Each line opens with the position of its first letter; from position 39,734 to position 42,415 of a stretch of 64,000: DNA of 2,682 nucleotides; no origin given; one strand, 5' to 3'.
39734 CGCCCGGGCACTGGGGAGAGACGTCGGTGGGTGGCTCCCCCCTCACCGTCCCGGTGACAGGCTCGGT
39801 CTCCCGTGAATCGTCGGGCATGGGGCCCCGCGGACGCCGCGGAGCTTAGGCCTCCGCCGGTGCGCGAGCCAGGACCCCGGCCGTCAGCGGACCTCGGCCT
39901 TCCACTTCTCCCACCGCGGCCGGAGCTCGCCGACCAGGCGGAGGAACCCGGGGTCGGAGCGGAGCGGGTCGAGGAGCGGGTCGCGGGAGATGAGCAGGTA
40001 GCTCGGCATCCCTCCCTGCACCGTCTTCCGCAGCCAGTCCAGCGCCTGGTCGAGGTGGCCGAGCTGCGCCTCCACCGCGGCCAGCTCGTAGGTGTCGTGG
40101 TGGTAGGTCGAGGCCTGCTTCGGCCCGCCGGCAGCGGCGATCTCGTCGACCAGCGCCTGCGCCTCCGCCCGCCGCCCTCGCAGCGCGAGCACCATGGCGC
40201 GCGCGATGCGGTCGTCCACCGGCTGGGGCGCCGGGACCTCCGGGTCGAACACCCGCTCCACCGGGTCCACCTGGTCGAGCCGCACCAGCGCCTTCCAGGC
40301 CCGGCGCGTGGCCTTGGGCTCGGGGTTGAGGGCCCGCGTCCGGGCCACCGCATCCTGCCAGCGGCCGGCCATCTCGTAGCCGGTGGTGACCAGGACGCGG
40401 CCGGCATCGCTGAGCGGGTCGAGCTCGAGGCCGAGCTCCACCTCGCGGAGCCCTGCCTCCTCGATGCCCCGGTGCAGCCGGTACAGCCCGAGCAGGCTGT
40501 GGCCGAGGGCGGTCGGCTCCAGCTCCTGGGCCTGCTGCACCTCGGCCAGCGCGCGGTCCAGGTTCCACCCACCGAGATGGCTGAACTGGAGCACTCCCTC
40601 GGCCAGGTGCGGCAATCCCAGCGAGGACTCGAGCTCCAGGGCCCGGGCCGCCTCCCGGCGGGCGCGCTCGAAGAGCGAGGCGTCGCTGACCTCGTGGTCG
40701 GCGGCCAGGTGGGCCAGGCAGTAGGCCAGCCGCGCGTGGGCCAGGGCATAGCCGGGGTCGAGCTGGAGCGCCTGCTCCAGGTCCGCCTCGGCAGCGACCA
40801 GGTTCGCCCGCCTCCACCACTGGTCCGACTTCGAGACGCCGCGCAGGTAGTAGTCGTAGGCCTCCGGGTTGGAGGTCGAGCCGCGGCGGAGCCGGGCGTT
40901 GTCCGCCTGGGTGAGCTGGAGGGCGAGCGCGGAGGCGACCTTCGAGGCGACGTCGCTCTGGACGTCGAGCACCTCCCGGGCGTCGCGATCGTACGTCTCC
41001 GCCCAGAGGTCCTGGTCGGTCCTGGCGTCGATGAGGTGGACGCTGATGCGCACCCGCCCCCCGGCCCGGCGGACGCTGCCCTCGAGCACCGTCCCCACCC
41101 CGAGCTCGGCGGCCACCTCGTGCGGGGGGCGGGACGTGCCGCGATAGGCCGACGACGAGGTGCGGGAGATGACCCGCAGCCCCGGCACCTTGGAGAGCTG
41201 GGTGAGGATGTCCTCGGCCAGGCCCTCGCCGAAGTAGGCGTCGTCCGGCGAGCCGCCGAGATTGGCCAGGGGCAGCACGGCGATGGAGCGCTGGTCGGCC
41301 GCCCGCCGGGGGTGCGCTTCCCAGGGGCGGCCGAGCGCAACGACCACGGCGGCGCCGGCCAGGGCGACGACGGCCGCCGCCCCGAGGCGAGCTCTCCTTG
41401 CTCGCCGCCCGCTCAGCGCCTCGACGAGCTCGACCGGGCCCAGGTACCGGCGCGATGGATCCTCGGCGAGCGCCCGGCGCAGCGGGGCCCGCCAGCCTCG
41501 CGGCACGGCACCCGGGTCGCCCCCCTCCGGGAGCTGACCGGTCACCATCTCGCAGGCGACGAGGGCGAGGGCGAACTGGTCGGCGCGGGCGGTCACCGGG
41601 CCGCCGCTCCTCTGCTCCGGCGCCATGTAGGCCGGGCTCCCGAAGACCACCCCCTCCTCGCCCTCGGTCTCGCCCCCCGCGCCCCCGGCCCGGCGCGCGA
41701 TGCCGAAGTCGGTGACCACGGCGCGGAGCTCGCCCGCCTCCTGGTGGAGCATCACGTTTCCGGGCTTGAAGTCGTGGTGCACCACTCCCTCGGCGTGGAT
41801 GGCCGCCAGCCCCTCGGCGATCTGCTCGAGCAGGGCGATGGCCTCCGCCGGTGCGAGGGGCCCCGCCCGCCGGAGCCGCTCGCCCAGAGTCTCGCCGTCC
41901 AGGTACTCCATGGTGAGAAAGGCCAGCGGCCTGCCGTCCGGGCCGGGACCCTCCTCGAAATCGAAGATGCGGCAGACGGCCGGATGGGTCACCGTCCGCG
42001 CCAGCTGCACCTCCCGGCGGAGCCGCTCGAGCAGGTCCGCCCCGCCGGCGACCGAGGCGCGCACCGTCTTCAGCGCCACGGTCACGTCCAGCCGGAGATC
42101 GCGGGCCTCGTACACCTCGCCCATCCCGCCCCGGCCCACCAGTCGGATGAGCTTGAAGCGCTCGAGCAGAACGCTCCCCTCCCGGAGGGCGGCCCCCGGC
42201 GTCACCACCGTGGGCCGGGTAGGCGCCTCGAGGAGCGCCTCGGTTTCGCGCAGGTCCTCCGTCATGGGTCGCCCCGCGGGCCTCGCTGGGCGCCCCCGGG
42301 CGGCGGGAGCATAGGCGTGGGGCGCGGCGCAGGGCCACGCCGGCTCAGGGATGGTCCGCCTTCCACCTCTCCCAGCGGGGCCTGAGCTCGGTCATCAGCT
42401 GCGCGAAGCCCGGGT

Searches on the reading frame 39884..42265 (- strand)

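Call 14: search_protein_families(library=pfam, proteins=[window:39884-42265:-], max_evalue=0.00001)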
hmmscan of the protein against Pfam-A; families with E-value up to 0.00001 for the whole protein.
window:39884-42265:- (793 aa): 2 families
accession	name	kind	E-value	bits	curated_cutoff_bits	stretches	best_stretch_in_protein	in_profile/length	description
PF00069.31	Pkinase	-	2.5e-36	125.9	31.7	1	38-246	2-196/263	Protein kinase domain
PF07714.23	PK_Tyr_Ser-Thr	-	7.1e-19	68.6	23.1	1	38-246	2-204/258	Protein tyrosine and serine/threonine kinase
